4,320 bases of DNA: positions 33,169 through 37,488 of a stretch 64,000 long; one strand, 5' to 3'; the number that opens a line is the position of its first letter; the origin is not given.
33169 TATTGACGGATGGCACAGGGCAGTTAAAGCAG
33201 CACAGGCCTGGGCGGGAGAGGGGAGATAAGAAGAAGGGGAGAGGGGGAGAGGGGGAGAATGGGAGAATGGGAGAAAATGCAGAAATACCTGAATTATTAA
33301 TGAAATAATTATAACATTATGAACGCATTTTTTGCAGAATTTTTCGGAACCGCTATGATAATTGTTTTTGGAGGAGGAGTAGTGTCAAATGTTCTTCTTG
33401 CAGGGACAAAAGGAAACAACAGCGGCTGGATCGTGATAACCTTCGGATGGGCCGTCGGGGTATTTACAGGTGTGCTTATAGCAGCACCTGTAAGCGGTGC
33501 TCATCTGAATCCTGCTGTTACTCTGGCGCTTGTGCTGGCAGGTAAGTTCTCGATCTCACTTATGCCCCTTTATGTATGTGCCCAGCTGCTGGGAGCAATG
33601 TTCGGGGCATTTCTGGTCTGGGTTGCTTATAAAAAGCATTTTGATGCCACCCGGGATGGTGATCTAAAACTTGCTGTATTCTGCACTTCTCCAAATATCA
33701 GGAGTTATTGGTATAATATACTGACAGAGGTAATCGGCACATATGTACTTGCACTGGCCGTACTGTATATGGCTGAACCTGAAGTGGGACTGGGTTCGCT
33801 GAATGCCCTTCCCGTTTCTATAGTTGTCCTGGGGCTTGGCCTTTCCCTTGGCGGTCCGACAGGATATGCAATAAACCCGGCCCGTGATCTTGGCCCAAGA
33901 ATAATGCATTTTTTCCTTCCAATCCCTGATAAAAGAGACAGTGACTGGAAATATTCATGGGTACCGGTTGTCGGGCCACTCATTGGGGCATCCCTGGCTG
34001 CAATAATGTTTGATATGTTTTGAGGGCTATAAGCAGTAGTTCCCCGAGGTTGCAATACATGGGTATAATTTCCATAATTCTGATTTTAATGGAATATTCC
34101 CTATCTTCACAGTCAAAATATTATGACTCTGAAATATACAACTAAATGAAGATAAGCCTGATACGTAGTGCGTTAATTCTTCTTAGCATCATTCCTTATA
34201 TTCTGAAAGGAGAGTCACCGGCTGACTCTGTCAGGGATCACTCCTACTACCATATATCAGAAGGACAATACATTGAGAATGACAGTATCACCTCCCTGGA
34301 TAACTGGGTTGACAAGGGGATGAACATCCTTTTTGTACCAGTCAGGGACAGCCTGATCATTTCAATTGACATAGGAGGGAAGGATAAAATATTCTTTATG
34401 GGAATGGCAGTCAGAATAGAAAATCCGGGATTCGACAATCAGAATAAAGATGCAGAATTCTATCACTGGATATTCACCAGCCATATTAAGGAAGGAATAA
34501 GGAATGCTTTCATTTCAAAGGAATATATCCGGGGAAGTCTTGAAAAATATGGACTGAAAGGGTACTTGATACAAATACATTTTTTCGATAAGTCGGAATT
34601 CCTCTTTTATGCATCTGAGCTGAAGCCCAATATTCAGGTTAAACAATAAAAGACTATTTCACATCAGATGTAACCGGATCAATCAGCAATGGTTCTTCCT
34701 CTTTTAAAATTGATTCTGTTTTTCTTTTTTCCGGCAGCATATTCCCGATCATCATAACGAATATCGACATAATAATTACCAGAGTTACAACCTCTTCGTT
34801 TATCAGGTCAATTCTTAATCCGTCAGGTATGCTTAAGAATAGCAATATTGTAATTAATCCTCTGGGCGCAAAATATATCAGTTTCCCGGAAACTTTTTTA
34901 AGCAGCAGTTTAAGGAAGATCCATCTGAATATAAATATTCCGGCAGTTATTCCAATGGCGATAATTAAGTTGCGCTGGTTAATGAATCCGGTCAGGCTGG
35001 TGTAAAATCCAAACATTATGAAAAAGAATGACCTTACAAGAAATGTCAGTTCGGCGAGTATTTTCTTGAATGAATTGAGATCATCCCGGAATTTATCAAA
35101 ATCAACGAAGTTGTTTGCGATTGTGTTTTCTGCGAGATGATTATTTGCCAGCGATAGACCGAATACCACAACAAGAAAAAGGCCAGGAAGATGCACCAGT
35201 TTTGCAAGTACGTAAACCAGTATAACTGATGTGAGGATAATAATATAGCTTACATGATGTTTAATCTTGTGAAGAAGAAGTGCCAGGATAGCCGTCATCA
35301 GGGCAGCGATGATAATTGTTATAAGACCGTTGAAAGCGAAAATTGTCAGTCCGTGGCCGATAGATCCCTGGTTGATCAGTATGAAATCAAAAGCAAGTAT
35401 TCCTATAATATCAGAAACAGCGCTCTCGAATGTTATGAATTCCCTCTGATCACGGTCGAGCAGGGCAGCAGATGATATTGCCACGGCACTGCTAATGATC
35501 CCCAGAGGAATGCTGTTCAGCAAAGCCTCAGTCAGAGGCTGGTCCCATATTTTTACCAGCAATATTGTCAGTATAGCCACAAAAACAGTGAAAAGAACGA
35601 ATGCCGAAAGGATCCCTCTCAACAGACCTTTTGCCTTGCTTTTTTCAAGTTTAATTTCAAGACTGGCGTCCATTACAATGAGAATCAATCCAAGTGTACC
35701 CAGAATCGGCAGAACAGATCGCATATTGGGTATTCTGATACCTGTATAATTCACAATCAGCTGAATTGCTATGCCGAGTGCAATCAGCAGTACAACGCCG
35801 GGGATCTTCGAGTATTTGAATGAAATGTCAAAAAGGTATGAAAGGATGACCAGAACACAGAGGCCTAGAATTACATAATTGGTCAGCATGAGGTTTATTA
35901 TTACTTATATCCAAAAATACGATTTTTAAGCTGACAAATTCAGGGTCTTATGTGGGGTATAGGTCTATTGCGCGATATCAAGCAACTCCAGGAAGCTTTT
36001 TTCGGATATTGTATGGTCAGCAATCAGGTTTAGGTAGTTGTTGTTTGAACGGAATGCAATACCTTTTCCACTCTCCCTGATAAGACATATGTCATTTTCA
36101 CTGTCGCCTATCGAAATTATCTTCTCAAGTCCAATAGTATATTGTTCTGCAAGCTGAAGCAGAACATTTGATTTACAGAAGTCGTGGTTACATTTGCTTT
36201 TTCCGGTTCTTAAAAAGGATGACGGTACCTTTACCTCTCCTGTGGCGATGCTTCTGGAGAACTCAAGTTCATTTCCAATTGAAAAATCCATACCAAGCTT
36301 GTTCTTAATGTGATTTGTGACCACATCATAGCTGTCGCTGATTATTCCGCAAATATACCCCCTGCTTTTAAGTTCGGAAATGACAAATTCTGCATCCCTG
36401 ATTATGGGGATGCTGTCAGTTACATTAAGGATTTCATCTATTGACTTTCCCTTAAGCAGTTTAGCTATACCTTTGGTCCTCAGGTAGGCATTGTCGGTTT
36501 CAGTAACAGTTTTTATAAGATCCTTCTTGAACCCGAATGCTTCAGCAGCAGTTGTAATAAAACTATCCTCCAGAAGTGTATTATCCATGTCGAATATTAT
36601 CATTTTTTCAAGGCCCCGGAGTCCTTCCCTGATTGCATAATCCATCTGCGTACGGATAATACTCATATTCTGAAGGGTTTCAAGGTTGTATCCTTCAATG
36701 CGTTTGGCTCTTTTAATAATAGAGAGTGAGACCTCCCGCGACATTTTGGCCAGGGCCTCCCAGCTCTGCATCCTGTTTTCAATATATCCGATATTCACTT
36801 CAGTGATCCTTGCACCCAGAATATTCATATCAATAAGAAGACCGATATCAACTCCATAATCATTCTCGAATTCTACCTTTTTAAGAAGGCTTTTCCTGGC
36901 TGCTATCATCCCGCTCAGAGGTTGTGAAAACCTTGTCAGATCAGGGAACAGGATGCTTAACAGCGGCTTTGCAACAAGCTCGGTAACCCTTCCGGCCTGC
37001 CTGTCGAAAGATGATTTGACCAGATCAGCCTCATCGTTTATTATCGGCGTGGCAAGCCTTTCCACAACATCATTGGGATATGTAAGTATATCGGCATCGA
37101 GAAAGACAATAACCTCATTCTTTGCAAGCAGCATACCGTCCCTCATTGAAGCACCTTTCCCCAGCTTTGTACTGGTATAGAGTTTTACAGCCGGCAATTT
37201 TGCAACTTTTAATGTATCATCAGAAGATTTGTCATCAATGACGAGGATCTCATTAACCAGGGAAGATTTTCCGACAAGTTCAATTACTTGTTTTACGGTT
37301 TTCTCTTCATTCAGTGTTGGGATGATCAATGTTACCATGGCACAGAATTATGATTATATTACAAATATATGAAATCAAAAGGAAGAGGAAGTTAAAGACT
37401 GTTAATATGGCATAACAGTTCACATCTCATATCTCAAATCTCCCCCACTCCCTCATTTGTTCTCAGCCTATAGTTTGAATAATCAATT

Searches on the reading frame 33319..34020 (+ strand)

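Call 104: search_protein_families(library=pfam, proteins=[window:33319-34020:+], max_evalue=0.00001)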
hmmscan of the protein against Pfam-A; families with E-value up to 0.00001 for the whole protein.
window:33319-34020:+ (234 aa): 1 family
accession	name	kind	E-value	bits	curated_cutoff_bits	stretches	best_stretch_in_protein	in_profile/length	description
PF00230.25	MIP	-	6.1e-45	154.1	25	1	2-231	9-222/222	Major intrinsic protein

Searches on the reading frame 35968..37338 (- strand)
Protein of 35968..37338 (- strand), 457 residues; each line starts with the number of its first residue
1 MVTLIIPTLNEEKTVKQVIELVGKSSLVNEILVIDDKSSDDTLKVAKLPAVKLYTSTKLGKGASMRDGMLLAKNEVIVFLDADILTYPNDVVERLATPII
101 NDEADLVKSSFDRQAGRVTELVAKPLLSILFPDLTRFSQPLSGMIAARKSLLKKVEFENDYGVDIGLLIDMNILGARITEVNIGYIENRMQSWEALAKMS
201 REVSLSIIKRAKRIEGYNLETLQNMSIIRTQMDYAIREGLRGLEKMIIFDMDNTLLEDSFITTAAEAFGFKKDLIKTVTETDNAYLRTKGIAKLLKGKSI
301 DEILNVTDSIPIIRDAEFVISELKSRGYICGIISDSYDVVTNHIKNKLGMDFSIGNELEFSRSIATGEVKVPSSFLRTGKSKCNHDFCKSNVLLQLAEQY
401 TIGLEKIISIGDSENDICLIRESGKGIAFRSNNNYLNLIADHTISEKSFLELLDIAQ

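Call 104: search_protein_families(library=pfam, proteins=[window:35968-37338:-], max_evalue=0.00001)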
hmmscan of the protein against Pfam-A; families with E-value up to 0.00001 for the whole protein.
window:35968-37338:- (457 aa): 5 families
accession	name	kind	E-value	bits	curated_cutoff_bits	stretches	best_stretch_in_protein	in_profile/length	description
PF00535.33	Glycos_transf_2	-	1.3e-18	67.9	23.3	1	4-121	2-125/168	Glycosyl transferase family 2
PF08282.18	Hydrolase_3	-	1.7e-11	44.8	20.9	1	386-446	185-245/255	haloacid dehalogenase-like hydrolase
PF12710.13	HAD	-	6e-11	43.5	27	1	247-420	1-188/189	haloacid dehalogenase-like hydrolase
PF06888.18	Put_Phosphatase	-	6.5e-10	39.3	27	1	246-421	2-186/234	Putative Phosphatase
PF00702.32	Hydrolase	-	2.5e-09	38.2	26.4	1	245-417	2-184/191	haloacid dehalogenase-like hydrolase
